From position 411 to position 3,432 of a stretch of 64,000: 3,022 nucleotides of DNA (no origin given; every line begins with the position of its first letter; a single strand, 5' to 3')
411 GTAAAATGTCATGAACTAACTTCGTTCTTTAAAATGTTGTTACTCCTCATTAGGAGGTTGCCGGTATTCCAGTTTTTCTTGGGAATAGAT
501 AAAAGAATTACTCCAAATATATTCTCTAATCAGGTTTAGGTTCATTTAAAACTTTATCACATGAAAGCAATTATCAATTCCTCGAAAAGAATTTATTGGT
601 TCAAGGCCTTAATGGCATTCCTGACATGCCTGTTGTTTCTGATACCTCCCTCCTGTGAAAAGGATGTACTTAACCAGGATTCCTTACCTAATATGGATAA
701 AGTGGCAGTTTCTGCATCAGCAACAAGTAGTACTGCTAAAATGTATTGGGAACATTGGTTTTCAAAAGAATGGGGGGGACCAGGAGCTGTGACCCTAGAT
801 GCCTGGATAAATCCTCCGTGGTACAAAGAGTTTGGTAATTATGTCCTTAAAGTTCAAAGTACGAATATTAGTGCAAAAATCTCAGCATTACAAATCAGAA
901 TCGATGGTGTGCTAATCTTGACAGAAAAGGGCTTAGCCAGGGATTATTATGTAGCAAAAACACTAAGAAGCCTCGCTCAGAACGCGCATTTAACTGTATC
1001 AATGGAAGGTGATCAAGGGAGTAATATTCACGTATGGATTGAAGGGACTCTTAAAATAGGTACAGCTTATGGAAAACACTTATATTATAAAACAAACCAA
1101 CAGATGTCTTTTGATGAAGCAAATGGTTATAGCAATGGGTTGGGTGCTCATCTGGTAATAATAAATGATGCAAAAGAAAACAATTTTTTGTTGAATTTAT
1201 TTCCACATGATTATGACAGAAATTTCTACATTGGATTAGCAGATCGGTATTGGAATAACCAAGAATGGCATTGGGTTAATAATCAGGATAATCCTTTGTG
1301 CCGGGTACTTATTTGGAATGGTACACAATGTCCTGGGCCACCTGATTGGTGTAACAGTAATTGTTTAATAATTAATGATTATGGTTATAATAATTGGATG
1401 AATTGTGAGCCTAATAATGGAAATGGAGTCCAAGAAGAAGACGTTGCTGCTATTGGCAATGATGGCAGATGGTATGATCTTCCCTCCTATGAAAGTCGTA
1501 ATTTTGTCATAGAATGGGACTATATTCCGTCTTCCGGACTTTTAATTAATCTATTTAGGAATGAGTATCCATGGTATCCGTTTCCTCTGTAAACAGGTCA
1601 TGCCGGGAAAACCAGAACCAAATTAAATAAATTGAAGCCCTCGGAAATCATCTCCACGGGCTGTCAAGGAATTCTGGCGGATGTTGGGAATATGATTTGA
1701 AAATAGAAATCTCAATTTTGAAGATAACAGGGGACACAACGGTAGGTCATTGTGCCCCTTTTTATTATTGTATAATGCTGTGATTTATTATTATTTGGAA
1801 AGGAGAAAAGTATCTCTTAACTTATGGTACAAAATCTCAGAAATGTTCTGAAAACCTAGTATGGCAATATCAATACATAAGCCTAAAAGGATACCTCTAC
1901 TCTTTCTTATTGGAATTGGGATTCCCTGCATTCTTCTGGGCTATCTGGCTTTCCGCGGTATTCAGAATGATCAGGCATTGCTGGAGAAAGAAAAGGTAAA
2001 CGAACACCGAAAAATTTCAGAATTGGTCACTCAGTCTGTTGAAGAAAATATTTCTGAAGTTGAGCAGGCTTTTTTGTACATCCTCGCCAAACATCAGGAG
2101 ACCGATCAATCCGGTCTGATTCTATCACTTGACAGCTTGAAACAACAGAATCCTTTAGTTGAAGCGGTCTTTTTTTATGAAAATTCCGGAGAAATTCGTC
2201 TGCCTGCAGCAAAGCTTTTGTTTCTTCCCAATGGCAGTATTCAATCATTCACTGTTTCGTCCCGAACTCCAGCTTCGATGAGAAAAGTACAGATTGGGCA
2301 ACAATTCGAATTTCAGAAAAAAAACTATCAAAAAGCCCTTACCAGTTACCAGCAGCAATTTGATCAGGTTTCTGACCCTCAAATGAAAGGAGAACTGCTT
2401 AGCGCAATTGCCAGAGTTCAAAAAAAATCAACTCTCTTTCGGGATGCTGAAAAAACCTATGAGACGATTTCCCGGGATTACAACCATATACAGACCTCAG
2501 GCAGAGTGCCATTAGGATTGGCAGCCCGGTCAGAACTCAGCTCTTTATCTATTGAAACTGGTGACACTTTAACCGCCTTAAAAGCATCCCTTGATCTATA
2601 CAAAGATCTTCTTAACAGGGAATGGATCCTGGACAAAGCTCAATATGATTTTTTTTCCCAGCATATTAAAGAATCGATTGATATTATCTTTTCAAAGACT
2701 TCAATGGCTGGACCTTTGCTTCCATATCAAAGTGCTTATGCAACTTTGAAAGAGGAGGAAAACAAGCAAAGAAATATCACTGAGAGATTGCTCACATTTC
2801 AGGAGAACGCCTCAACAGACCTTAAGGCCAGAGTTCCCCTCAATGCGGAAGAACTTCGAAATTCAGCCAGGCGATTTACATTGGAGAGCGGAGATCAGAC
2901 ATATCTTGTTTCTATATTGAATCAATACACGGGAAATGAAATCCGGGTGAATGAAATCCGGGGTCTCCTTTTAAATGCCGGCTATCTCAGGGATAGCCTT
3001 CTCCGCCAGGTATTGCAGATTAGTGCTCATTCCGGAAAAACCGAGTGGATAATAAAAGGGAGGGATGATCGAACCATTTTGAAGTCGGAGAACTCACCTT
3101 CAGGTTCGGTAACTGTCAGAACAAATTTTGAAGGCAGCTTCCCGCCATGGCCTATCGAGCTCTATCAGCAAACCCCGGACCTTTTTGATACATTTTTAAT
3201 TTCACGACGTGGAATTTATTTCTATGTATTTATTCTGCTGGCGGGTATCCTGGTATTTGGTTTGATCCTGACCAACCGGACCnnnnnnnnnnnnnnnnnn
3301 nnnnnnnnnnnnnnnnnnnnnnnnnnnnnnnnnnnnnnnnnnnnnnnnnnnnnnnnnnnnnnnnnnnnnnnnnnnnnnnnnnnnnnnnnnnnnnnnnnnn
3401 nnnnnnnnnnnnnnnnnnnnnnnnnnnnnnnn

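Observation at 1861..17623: Three paralogous histidine kinase - response regulator - secreted TPR/beta-propeller cassettes back to back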

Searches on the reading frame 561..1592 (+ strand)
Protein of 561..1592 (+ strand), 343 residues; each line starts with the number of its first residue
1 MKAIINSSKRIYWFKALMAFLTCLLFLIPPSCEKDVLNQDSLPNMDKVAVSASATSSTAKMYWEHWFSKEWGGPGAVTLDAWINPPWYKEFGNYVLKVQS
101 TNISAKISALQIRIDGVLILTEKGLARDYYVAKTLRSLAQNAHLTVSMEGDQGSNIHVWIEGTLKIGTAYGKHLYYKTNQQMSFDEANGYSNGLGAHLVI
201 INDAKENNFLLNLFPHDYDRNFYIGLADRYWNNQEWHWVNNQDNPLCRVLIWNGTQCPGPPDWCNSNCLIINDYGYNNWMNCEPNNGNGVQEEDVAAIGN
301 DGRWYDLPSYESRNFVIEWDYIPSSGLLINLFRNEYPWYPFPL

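Call 11: search_protein_families(library=ncbifam, proteins=[window:561-1592:+], max_evalue=0.001)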
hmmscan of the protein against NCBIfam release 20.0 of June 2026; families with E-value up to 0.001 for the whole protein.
window:561-1592:+ (343 aa): 0 families

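Call 42: search_protein_families(library=pfam, proteins=[window:561-1592:+], max_evalue=0.0001)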
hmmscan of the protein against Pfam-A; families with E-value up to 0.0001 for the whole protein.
window:561-1592:+ (343 aa): 1 family
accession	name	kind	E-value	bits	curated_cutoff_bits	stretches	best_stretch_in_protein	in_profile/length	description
PF00059.27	Lectin_C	-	1e-10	42.7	22.6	1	180-316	1-104/107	Lectin C-type domain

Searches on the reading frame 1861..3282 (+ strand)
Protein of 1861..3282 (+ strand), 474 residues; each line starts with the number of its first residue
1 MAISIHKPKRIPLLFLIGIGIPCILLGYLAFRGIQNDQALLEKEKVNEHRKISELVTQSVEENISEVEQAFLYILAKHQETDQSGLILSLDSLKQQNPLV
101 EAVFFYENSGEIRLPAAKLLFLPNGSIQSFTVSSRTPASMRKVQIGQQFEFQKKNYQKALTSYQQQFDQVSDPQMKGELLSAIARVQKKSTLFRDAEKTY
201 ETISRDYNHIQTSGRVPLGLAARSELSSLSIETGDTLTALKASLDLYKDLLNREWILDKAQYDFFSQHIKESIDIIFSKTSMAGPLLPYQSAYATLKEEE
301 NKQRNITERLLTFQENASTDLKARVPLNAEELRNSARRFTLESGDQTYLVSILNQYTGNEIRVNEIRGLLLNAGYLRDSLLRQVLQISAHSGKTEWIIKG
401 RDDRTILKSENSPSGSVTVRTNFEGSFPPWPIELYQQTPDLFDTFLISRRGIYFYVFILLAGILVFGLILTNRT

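Call 23: search_solved_structures(query=window:1861-3282:+, max_evalue=1)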
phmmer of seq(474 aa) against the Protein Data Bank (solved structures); distinct sequences matched with E-value up to 1: 2.
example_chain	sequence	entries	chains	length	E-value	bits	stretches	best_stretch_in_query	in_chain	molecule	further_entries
3fh3_A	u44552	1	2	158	0.07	15.2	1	113-194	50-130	putative ECF-type sigma factor negative effector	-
5cmw_A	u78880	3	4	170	0.18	13.9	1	197-262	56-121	Epsin-5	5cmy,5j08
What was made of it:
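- Tried and rejected: PDB sequence search of the HK sensor domain found nothing below E = 0.07 (call 23).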

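Call 29: find_homologous_proteins(query=window:1861-3282:+, max_evalue=0.00001)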
Query seq(474 aa) (474 aa): 424 proteins with E <= 0.00001 among 8000 candidates; the best 120 are listed.
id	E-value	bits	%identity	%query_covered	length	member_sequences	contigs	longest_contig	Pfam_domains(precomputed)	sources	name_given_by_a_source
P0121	0.0e+0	1032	100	100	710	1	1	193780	PF02518.32,PF00512.32,PF14501.13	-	-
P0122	4.8e-239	812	79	100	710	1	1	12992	PF02518.32,PF00512.32,PF14501.13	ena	-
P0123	2.6e-234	796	77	100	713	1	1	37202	PF02518.32,PF00512.32,PF14501.13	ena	-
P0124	6.7e-234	795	76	100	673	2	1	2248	PF02518.32,PF00512.32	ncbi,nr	ncbi:MAG: HAMP domain-containing sensor histidine kinase, partial [Bacteroidales bacterium]|nr:HAMP 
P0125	4.3e-231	785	75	100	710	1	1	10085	PF02518.32,PF00512.32,PF14501.13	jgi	jgi:signal transduction histidine kinase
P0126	5.0e-226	769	75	100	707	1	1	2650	PF02518.32,PF00512.32,PF14501.13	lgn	-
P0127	3.5e-225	766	74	100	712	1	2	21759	PF02518.32,PF00512.32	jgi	jgi:signal transduction histidine kinase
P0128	5.6e-224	762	75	100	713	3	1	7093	PF02518.32,PF00512.32,PF14501.13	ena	-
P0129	5.2e-223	759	74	100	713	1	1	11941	PF02518.32,PF00512.32,PF14501.13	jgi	jgi:signal transduction histidine kinase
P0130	6.0e-221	752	74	100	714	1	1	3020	PF02518.32,PF00512.32,PF14501.13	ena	-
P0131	6.5e-220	749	72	100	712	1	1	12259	PF02518.32,PF00512.32,PF14501.13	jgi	jgi:signal transduction histidine kinase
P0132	1.8e-218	744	72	100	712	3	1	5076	PF02518.32,PF00512.32,PF14501.13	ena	-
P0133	2.6e-214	730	70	100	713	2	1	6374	PF02518.32,PF00512.32,PF14501.13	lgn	-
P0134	1.5e-208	711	70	100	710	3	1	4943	PF02518.32,PF00512.32,PF14501.13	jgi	jgi:signal transduction histidine kinase/tetratricopeptide (TPR) repeat protein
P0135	1.9e-206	704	70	100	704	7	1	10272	PF02518.32,PF00512.32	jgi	-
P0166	4.3e-192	657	65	100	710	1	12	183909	PF02518.32,PF00512.32,PF14501.13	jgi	jgi:signal transduction histidine kinase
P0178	1.8e-185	635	62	100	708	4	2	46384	PF02518.32,PF00512.32,PF14501.13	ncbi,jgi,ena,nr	ncbi:MAG TPA: HAMP domain-containing sensor histidine kinase [archaeon]|nr:HAMP domain-containing se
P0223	1.5e-152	527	55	100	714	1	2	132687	PF02518.32,PF00512.32,PF14501.13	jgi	jgi:signal transduction histidine kinase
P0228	1.0e-146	507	52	100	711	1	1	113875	PF02518.32,PF00512.32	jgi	jgi:signal transduction histidine kinase/tetratricopeptide (TPR) repeat protein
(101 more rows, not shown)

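Call 88: find_encoding_contigs(protein=P0166, flank=6000, max_places=2)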
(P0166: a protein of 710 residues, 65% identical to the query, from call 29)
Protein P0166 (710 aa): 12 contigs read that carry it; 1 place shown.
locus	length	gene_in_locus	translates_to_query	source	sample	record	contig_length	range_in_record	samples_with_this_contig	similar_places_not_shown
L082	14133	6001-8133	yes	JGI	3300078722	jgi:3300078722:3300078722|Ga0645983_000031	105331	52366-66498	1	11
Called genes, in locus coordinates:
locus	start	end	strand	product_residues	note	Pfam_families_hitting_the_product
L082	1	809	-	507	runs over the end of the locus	PF00890:FAD_binding_2 (faint), PF01266:DAO (faint), PF13450:NAD_binding_8, PF01593:Amino_oxidase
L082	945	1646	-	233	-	PF20125:DUF6515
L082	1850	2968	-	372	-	PF16401:DUF5009 (weak)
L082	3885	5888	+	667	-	PF13174:TPR_6 (faint), PF26550:Tricorn_2nd, PF25174:Beta-prop_THOC3 (faint), PF26549:Tricorn_N, PF07676:PD40 (weak), PF26549:Tricorn_N (weak)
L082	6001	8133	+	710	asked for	PF00512:HisKA, PF02518:HATPase_c, PF14501:HATPase_c_5 (faint)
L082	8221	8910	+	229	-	PF00072:Response_reg, PF00486:Trans_reg_C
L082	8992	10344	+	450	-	PF26550:Tricorn_2nd (weak), PF26549:Tricorn_N, PF07676:PD40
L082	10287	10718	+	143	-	-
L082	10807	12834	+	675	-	PF00512:HisKA, PF02518:HATPase_c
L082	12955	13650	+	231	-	PF00072:Response_reg, PF00486:Trans_reg_C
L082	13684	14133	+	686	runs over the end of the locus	PF23414:Beta-prop_EML_2 (faint), PF25174:Beta-prop_THOC3 (faint), PF26550:Tricorn_2nd, PF07676:PD40 (faint), PF02897:Peptidase_S9_N (faint), PF23381:Beta-prop_IFT122_1st (faint), PF26549:Tricorn_N (weak)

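Call 89: find_encoding_contigs(protein=P0223, flank=6000, max_places=2)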
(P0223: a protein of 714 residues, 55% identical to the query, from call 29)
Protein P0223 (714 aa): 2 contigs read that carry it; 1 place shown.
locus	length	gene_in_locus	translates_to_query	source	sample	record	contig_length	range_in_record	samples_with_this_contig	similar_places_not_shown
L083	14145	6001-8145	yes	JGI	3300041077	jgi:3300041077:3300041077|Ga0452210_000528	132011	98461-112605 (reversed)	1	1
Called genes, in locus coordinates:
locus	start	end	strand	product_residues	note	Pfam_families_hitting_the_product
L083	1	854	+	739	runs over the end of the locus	PF00069:Pkinase, PF01636:APH (faint), PF03109:ABC1 (weak), PF07714:PK_Tyr_Ser-Thr, PF17667:Pkinase_fungal (weak), PF13428:TPR_14 (faint), PF14559:TPR_19 (faint)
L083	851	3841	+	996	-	PF00069:Pkinase, PF07714:PK_Tyr_Ser-Thr, PF21033:RMD1-3 (faint), PF13174:TPR_6 (faint), PF00515:TPR_1, PF07719:TPR_2, PF13181:TPR_8, PF14559:TPR_19 (weak), +8 more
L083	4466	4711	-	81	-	-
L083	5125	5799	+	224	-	PF12762:DDE_Tnp_IS1595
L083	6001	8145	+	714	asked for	PF00512:HisKA, PF02518:HATPase_c, PF14501:HATPase_c_5 (weak)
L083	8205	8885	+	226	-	PF00072:Response_reg, PF00486:Trans_reg_C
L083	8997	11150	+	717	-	PF13174:TPR_6 (faint), PF00930:DPPIV_N (faint), PF25174:Beta-prop_THOC3 (faint), PF07676:PD40 (faint), PF23381:Beta-prop_IFT122_1st (faint), PF26549:Tricorn_N, PF26550:Tricorn_2nd (weak), PF26549:Tricorn_N (weak)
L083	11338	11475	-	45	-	-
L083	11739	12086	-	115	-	-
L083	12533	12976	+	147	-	-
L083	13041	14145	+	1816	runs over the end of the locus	-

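Call 90: find_encoding_contigs(protein=P0228, flank=6000, max_places=2)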
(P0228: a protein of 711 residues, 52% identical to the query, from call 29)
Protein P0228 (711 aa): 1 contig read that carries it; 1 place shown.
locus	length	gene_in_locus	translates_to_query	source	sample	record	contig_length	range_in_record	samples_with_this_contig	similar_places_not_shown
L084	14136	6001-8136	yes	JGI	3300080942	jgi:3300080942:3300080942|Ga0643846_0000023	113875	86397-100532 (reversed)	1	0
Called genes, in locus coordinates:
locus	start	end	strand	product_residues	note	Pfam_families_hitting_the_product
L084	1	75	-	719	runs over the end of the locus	PF13174:TPR_6 (faint), PF00930:DPPIV_N (faint), PF02897:Peptidase_S9_N (faint), PF07676:PD40 (faint), PF26550:Tricorn_2nd (weak), PF26549:Tricorn_N, PF26550:Tricorn_2nd, PF26549:Tricorn_N, +1 more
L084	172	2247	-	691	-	PF13174:TPR_6 (faint), PF26550:Tricorn_2nd, PF00930:DPPIV_N (faint), PF23381:Beta-prop_IFT122_1st (faint), PF26549:Tricorn_N, PF26549:Tricorn_N (weak), PF26550:Tricorn_2nd (weak), PF26549:Tricorn_N, +3 more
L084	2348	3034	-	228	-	PF00072:Response_reg, PF00486:Trans_reg_C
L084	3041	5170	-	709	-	PF00512:HisKA, PF02518:HATPase_c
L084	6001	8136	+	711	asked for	PF00512:HisKA, PF02518:HATPase_c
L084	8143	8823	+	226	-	PF00072:Response_reg, PF00486:Trans_reg_C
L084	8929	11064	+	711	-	PF13174:TPR_6 (weak), PF00930:DPPIV_N (faint), PF23414:Beta-prop_EML_2 (faint), PF00400:WD40 (faint), PF07676:PD40 (faint), PF26549:Tricorn_N, PF26550:Tricorn_2nd, PF23381:Beta-prop_IFT122_1st (weak), +3 more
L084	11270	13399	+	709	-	PF00515:TPR_1 (faint), PF07719:TPR_2 (faint), PF13174:TPR_6 (faint), PF13176:TPR_7 (faint), PF00512:HisKA, PF02518:HATPase_c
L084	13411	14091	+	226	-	PF00072:Response_reg, PF00486:Trans_reg_C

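Call 91: find_encoding_contigs(protein=P0178, flank=6000, max_places=2)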
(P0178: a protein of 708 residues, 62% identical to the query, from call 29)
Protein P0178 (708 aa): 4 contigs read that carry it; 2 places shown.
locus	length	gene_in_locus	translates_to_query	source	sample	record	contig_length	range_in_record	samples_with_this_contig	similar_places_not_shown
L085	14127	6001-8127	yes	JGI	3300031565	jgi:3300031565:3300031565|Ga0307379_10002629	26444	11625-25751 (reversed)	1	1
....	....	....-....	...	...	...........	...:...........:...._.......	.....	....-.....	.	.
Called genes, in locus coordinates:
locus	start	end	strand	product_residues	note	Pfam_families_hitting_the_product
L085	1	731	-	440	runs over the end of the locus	PF13231:PMT_2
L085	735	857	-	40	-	-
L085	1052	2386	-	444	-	-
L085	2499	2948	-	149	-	PF00571:CBS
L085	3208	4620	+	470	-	PF00989:PAS, PF13188:PAS_8 (weak), PF13426:PAS_9, PF00158:Sigma54_activat, PF14532:Sigma54_activ_2, PF07728:AAA_5, PF25601:AAA_lid_14, PF02954:HTH_8, +2 more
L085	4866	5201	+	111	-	PF00085:Thioredoxin, PF13098:Thioredoxin_2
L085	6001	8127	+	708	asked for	PF00512:HisKA, PF02518:HATPase_c, PF14501:HATPase_c_5 (faint)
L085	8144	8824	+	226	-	PF00072:Response_reg, PF00486:Trans_reg_C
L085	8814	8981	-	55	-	-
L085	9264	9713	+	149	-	-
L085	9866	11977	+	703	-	PF13174:TPR_6 (faint), PF07676:PD40 (faint), PF00930:DPPIV_N (faint), PF25174:Beta-prop_THOC3 (faint), PF26550:Tricorn_2nd, PF26549:Tricorn_N (weak), PF26550:Tricorn_2nd (weak), PF26549:Tricorn_N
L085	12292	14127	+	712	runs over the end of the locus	PF00512:HisKA, PF02518:HATPase_c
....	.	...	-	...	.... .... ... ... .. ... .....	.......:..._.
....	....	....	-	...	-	-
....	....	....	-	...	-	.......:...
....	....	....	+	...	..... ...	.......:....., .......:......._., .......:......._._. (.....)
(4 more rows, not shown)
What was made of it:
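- On Three-component TCS with a periplasmic accessory or co-sensor protein (functional class: ExoR, QseG, CpxP, LuxP): Reciprocal test 4 of 4 (calls 88-91).
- The reciprocal test from HK1-family kinases gave 4 of 4 (calls 88-91).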
